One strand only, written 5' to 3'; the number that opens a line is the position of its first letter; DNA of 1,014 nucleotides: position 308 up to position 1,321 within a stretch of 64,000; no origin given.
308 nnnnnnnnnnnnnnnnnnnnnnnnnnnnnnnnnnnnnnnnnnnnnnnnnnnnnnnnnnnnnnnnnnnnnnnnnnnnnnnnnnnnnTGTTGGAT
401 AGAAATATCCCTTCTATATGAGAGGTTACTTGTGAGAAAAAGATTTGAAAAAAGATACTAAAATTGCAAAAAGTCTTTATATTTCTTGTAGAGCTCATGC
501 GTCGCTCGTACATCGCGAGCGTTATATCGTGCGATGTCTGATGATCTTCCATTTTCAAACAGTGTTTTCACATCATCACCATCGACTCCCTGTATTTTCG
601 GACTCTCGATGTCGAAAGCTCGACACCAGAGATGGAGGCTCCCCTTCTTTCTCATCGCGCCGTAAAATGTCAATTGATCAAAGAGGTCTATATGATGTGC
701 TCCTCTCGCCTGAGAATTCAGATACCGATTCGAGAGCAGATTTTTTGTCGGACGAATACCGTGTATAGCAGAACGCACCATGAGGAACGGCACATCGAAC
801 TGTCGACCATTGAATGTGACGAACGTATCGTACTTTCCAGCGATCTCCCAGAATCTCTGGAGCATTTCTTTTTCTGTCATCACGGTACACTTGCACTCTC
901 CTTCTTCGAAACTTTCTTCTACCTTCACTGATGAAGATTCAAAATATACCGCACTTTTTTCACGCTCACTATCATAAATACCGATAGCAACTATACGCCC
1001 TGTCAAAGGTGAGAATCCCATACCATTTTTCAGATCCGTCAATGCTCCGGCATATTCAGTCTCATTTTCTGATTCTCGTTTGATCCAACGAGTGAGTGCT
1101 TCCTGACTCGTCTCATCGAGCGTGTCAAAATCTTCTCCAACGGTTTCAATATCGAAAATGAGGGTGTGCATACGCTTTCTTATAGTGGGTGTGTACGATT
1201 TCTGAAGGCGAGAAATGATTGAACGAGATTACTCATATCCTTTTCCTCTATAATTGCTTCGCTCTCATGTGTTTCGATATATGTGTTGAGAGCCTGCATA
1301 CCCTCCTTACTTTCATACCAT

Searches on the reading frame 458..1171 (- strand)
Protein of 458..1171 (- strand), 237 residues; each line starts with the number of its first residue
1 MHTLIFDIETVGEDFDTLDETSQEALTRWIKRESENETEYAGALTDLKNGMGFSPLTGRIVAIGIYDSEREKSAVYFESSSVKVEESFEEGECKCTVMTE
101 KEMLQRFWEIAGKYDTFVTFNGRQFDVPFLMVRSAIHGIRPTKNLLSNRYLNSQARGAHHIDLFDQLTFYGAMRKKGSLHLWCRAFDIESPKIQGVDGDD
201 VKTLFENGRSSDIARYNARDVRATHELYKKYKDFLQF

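Call 57: search_protein_families(library=pfam, proteins=[window:458-1171:-], max_evalue=0.001)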
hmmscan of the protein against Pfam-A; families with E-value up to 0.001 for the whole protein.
window:458-1171:- (237 aa): 3 families
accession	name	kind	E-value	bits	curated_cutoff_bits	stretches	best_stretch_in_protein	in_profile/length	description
PF10108.15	DNA_pol_B_exo2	-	1.2e-23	84.4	24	1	96-232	33-174/213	Predicted 3'-5' exonuclease related to the exonuclease domain of PolB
PF13482.12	RNase_H_2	-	1.5e-11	45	22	1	52-230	9-163/165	RNase_H superfamily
PF03104.25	DNA_pol_B_exo1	-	8e-08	32.4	23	1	81-139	134-184/242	DNA polymerase family B, exonuclease domain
